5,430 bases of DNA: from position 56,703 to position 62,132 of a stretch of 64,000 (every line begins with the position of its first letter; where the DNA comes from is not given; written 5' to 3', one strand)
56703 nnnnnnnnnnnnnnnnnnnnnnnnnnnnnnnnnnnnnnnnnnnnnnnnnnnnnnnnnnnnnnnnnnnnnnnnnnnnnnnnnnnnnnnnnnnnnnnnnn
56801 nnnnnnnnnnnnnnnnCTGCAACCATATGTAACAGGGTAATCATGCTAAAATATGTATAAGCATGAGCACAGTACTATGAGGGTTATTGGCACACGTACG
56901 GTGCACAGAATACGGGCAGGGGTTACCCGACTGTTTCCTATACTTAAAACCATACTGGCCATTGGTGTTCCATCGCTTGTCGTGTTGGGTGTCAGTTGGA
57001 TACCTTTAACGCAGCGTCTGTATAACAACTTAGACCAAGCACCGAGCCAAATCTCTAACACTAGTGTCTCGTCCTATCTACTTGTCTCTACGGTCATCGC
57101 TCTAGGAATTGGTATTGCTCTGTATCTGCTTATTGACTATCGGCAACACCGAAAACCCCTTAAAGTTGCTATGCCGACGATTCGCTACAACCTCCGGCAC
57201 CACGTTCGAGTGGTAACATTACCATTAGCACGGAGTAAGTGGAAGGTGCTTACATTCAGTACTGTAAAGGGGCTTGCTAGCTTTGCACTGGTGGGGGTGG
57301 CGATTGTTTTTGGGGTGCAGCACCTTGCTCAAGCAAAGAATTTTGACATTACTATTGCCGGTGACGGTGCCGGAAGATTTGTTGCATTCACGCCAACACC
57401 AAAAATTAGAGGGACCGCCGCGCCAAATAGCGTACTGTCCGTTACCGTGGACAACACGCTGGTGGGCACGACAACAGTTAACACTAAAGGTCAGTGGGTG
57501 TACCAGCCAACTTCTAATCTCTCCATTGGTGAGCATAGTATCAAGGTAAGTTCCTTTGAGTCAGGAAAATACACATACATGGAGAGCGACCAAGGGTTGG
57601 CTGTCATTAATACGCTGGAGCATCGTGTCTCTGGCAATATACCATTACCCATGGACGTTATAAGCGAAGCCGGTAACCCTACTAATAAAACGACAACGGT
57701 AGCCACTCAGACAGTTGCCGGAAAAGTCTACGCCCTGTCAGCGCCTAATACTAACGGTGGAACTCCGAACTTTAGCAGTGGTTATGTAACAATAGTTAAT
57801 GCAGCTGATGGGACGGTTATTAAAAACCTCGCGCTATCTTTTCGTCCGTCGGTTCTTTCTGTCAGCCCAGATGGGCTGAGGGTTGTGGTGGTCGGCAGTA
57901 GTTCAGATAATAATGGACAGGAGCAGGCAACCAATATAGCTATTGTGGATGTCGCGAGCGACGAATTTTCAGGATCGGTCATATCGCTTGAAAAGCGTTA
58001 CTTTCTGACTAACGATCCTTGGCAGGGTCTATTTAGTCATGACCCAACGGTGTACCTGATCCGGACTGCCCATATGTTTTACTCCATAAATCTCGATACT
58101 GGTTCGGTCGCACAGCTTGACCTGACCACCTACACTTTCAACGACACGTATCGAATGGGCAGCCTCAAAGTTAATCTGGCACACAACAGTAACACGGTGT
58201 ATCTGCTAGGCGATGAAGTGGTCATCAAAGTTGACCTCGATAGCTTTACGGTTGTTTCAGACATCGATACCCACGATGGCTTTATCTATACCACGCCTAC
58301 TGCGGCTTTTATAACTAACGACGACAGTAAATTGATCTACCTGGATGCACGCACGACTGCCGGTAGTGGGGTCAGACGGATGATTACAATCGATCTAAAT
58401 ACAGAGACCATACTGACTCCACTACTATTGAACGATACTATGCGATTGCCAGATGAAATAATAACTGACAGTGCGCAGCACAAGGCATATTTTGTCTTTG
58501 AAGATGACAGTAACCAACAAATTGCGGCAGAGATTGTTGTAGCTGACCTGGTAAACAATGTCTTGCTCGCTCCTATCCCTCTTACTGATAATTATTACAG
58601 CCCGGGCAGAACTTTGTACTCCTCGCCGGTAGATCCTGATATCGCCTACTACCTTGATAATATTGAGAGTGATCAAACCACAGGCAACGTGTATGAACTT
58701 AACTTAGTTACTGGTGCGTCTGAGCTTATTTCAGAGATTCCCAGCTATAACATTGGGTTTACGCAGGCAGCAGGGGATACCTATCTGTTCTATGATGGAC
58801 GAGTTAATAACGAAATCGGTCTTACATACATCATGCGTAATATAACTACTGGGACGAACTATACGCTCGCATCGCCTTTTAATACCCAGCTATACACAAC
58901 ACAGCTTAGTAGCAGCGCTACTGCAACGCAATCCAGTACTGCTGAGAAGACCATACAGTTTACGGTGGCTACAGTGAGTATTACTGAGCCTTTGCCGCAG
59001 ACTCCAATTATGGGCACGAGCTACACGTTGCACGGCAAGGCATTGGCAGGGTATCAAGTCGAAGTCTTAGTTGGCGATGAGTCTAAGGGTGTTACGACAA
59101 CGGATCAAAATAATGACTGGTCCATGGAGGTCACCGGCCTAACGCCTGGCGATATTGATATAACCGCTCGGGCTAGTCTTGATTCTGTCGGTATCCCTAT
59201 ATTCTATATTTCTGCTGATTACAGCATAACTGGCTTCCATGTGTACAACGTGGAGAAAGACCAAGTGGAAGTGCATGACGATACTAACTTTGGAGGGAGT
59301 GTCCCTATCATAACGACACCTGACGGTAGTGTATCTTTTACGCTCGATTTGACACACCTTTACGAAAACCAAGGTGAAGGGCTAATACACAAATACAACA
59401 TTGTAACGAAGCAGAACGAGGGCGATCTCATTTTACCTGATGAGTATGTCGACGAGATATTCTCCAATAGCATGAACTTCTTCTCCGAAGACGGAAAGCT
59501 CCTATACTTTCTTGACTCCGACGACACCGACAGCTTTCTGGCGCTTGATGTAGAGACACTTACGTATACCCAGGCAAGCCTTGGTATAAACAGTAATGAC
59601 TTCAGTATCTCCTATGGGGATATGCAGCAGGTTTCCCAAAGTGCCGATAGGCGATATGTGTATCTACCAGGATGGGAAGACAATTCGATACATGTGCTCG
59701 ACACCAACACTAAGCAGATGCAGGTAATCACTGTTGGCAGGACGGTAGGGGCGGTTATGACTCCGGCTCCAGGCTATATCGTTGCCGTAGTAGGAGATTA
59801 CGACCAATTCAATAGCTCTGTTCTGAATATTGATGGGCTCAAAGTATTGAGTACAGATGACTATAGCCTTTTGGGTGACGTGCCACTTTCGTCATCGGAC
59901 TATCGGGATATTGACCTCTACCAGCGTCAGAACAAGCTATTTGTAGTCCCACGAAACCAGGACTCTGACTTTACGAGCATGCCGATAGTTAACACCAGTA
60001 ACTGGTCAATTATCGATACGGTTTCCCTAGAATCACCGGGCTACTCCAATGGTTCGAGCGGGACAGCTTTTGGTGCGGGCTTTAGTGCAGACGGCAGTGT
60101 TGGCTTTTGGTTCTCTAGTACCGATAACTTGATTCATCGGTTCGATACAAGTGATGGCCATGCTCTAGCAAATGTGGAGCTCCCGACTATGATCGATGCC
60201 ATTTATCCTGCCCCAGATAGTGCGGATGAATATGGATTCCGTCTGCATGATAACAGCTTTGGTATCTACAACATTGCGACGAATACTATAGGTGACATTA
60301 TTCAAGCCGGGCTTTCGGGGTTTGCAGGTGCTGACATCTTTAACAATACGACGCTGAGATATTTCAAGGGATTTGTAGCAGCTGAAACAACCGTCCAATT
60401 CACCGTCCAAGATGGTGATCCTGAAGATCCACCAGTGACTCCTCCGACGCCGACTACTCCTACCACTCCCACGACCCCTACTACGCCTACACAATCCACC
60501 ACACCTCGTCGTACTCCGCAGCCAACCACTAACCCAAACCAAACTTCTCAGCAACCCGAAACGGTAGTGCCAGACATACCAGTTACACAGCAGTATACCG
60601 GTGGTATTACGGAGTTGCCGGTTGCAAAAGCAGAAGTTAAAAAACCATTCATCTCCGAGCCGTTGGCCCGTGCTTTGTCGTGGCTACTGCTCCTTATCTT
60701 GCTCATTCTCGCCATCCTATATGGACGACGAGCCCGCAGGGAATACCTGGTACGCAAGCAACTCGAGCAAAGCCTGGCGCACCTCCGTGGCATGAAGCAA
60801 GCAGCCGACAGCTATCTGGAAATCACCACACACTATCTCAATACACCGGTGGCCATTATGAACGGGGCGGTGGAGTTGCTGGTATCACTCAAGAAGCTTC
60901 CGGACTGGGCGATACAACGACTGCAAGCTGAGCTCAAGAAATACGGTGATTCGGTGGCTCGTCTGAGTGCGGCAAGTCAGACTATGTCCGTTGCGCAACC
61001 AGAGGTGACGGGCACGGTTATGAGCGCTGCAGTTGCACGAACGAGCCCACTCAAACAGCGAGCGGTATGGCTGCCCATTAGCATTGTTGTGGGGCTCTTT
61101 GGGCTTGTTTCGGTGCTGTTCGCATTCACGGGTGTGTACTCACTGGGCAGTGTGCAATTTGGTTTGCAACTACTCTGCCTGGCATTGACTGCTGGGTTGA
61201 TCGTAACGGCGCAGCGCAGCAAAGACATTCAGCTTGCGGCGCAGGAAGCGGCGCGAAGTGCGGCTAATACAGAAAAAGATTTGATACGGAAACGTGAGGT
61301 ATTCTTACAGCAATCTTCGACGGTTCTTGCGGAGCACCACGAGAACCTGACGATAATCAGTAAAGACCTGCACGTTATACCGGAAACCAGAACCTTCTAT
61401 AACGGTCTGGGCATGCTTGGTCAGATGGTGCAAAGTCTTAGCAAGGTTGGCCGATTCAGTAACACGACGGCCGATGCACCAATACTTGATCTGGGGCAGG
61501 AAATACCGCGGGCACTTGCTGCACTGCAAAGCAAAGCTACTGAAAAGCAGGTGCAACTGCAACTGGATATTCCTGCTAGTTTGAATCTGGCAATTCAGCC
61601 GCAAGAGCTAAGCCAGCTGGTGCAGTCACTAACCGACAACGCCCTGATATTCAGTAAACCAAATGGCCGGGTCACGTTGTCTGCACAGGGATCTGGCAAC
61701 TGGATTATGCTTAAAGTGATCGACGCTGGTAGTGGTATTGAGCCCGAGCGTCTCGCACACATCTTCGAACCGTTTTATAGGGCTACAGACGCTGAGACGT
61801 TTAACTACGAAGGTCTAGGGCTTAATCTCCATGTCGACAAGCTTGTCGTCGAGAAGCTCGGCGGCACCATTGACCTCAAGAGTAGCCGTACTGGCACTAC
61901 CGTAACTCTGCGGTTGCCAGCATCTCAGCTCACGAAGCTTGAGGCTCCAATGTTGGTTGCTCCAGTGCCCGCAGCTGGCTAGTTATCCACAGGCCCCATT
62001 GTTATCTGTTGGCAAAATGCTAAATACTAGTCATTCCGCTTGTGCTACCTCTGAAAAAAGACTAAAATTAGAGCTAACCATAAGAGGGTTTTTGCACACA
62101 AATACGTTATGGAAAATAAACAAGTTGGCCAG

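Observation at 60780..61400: Two H-box-like motifs separated by a transmembrane hairpin inside the kinase module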

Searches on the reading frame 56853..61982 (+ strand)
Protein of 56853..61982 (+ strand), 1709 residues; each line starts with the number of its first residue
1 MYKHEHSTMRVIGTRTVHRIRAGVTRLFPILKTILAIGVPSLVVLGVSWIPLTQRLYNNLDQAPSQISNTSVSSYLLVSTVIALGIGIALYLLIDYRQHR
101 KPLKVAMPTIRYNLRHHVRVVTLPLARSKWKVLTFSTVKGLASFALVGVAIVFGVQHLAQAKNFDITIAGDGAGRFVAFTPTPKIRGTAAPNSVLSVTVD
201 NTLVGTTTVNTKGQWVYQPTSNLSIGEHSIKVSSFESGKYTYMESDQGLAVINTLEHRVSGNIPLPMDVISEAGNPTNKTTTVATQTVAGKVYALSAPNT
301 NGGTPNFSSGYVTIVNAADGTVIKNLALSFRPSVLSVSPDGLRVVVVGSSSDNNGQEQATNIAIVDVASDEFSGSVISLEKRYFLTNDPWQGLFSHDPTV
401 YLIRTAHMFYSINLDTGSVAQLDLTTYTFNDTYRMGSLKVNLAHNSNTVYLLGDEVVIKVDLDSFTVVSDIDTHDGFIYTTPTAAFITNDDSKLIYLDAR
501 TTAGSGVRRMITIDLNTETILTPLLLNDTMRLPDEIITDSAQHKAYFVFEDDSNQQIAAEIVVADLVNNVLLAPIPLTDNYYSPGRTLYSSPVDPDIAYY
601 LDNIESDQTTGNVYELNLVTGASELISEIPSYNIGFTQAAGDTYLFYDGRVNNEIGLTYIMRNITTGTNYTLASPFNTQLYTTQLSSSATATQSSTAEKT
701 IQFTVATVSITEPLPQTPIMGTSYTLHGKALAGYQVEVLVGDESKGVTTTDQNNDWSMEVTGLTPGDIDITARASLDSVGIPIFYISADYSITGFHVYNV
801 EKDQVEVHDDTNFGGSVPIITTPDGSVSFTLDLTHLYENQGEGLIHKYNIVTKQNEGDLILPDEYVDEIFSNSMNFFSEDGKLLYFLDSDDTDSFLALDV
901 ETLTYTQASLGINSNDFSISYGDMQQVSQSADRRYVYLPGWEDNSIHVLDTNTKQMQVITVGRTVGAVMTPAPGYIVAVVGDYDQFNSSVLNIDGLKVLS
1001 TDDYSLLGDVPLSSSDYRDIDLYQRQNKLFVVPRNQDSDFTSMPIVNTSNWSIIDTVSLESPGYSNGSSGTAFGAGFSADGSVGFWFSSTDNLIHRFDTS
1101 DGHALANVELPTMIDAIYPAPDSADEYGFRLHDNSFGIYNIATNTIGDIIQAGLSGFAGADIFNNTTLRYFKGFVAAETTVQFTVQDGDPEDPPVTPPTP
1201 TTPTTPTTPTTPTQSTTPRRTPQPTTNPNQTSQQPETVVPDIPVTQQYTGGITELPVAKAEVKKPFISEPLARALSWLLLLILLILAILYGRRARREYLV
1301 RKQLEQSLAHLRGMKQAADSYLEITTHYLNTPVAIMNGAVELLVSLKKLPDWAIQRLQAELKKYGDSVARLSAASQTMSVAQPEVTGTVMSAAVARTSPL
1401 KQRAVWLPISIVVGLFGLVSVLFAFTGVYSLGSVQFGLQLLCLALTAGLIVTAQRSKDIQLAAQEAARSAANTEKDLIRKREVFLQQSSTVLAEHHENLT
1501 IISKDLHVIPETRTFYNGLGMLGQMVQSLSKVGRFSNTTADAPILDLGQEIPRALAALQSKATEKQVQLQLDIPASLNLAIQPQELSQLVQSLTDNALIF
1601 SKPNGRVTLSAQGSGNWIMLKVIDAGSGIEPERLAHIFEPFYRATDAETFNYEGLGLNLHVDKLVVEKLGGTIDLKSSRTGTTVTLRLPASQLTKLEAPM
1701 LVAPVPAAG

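Call 4: search_protein_families(library=pfam, proteins=[window:56853-61979:+], max_evalue=1)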
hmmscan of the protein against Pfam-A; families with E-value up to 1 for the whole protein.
window:56853-61979:+ (1709 aa): 4 families
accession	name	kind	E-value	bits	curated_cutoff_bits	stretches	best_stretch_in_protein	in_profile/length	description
PF02518.31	HATPase_c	-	1.3e-20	74.4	26.4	1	1583-1691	3-110/111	Histidine kinase-, DNA gyrase B-, and HSP90-like ATPase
PF19077.6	Big_13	-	1.2e-05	26.1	27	1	181-233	27-82/102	Bacterial Ig-like domain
PF08450.18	SGL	-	0.014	15.4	26.3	0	1074-1122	138-187/246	SMP-30/Gluconolactonase/LRE-like region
PF16110.10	DUF4828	-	0.079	13.9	23.3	1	1563-1601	11-49/79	Domain of unknown function (DUF4828)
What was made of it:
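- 56853..61982 (+): Whole gene, 1709 aa: a giant membrane sensor histidine kinase of a Candidatus Saccharibacteria bacterium. Pfam HATPase_c at aa 1583-1691, E 1.3e-20 (call 4).
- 57330..60662 (+): Extracellular region (aa 160-1270): Ig-like and beta-propeller-like repeats ending in a Pro/Thr-rich stalk (aa 1192-1238, nt 60426-60566). Weak Pfam Big_13 and SGL matches (call 4).
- On Class I (HisKA + HATPase_c) histidine kinase: Pfam PF02518 E 1.3e-20, 74 bits against a 26.4-bit cutoff (call 4).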

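Call 5: search_protein_families(library=ncbifam, proteins=[window:56853-61979:+], max_evalue=1)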
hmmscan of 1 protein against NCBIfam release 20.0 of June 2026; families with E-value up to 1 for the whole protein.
window:56853-61979:+ (1709 aa): 77 families (the best 25 are shown)
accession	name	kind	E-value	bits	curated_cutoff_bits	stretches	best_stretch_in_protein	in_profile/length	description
NF046044.1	PnpS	equivalog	5e-27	94.9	400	1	1525-1689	223-390/390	two-component system histidine kinase PnpS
TIGR02966.1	phoR_proteo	equivalog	1.7e-22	79.9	334.2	1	1526-1683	168-328/333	phosphate regulon sensor histidine kinase PhoR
NF008312.0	PRK11100.1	equivalog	3.3e-20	72.4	356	2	1545-1691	329-475/477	two-component system sensor histidine kinase CreC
NF007837.0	PRK10549.1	equivalog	1.7e-18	66.6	603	1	1544-1693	311-461/466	envelope stress sensor histidine kinase BaeS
NF033091.0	HK_VanS_ACDEFG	equivalog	2.8e-18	66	400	1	1563-1689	167-293/293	vancomycin resistance histidine kinase VanS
NF033092.0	HK_WalK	equivalog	3.4e-18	65.6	725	1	1558-1689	460-593/594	cell wall metabolism sensor histidine kinase WalK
NF038297.2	hybrid_HK_HrmK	equivalog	4.4e-18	65.2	725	1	1554-1697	320-464/607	hybrid histidine kinase/response regulator HrmK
NF041880.1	EPS_EpsF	equivalog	7.1e-18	64.4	900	1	1543-1678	348-478/492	response regulator EpsF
NF012163.2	BaeS_SmeS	equivalog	3.7e-17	62.4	500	1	1545-1686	312-454/457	sensor histidine kinase efflux regulator BaeS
NF007688.0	PRK10364.1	equivalog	4.7e-17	61.9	479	1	1547-1691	312-452/460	two-component system sensor histidine kinase ZraS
TIGR02956.1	TMAO_torS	equivalog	1.8e-16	59.4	676.5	1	1545-1694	537-686/967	TMAO reductase system sensor histidine kinase/response regulator TorS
NF041735.1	hist_kin_RppB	equivalog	3.4e-16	59.1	400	1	1555-1689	301-438/438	two-component system sensor histidine kinase RppB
TIGR01386.1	cztS_silS_copS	subfamily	4.5e-16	58.9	292.55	1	1540-1689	310-457/457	heavy metal sensor histidine kinase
NF041947.1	LuxQ_Vibrio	equivalog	6.6e-16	57.4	1200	1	1561-1695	561-701/843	quorum-sensing autoinducer 2 sensor kinase/phosphatase LuxQ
NF011874.0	PRK15347.1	equivalog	1.5e-15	56.3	852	1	1553-1704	479-630/921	two component system sensor kinase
NF041210.1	his_kin_PieS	equivalog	8.2e-14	51.4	850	1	1558-1691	337-471/474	two component system sensor histidine kinase PieS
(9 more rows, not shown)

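Call 13: find_encoding_contigs(protein=window:56853-61982:+, flank=10000, max_places=4)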
Protein window:56853-61982:+ (1709 aa): no gene with exactly this product is on record in the collection.
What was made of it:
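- Tried and rejected: Exact look-up of the window protein in the assembly index found nothing (call 13).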

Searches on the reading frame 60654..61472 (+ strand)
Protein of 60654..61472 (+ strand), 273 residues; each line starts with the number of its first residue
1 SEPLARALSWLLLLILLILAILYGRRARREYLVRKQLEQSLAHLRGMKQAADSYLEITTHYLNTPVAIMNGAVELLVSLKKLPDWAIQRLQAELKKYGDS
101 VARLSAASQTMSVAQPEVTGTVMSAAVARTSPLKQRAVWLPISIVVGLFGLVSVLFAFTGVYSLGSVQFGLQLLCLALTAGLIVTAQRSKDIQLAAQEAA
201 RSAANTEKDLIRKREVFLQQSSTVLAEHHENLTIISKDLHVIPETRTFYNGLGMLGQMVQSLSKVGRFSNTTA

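Call 62: predict_structure(alignment_id=A6)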
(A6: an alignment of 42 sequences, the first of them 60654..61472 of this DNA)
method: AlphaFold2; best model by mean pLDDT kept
length: 273 residues; sequences in the alignment: 42
mean_pLDDT: 88.3   pTM: 0.74
mean pLDDT of the five models: 88.3, 85.4, 84.0, 83.7, 83.1
residues with pLDDT >= 90: 124; 70-90: 127; 50-70: 21; < 50: 1
segments of 3 or more residues with pLDDT < 50: none
pLDDT, mean of each block of 10 residues (from residue 1): 80 87 90 90 89 89 96 97 96 97 94 73 67 86 88 85 78 88 89 88 89 91 97 95 95 96 85 53
secondary structure, 60 per line:
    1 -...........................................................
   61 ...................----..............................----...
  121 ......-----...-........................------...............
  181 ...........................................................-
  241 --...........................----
elements in order: H2-79 H84-113 H118-126 H136-159 H166-239 H243-269
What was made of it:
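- It gives pLDDT 88.3 and pTM 0.74 for the helices alone, aa 1268-1540 (call 62).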

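Call 64: fold_search(model_id=the predicted structure, library=pdb)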
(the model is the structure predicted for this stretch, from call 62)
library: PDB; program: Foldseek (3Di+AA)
matches with E <= 10: 325; with E <= 0.001: 0
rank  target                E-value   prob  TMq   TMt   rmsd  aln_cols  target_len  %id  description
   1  6z0c_A                3.6e-01  0.41  0.24  0.31  16.1       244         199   11  Structure of in silico modelled artificial Maquette-3 protein (released 2021-03-17)
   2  5vjs                  3.8e-01  0.84  0.34  0.45  18.0       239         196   10  De Novo Photosynthetic Reaction Center Protein Equipped with Heme B, a synthetic Zn porphyrin, and Zn(II) cations (released 2018-04-25)
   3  6z0c_C                4.4e-01  0.28  0.22  0.28  20.0       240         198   12  Structure of in silico modelled artificial Maquette-3 protein (released 2021-03-17)
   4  5vju                  4.8e-01  0.44  0.27  0.36  19.5       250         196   12  De Novo Photosynthetic Reaction Center Protein Variant Equipped with His-Tyr H-bond, Heme B, and Cd(II) ions (released 2018-04-25)
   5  6z0c_D                5.4e-01  0.23  0.21  0.28  17.7       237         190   13  Structure of in silico modelled artificial Maquette-3 protein (released 2021-03-17)
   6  4bne_B                5.7e-01  0.28  0.28  0.26  21.1       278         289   10  Pacsin2 Interacts with Membranes and Actin-Filaments (released 2014-05-14)
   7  6z0c_B                6.6e-01  0.15  0.18  0.24  18.1       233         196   13  Structure of in silico modelled artificial Maquette-3 protein (released 2021-03-17)
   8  5c5b_C                7.3e-01  0.12  0.18  0.15  19.5       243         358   12  Crystal Structure of Human APPL BAR-PH Heterodimer (released 2016-06-22)
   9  8to0_D                7.7e-01  0.10  0.20  0.18  35.9       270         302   13  48-nm repeating structure of doublets from mouse sperm flagella (released 2023-11-01)
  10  5nnv_B                8.1e-01  0.12  0.21  0.24  42.9       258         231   13  Structure of a Bacillus subtilis Smc coiled coil middle fragment (released 2017-06-21)
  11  2efk                  9.4e-01  0.11  0.19  0.19  18.5       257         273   15  Crystal structure of the EFC domain of Cdc42-interacting protein 4 (released 2007-05-29)
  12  7sqc_1Y               9.9e-01  0.16  0.25  0.26  34.6       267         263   13  Ciliary C1 central pair apparatus isolated from Chlamydomonas reinhardtii (released 2022-04-13)
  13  8i4v_B                1.2e+00  0.07  0.16  0.17  30.5       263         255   14  Cryo-EM structure of 5-subunit Smc5/6 arm region (released 2024-06-26)
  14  6h2x                  1.2e+00  0.06  0.16  0.13  36.0       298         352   16  MukB coiled-coil elbow from E. coli (released 2019-03-06)
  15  5nnv_A                1.2e+00  0.11  0.25  0.28  41.4       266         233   15  Structure of a Bacillus subtilis Smc coiled coil middle fragment (released 2017-06-21)
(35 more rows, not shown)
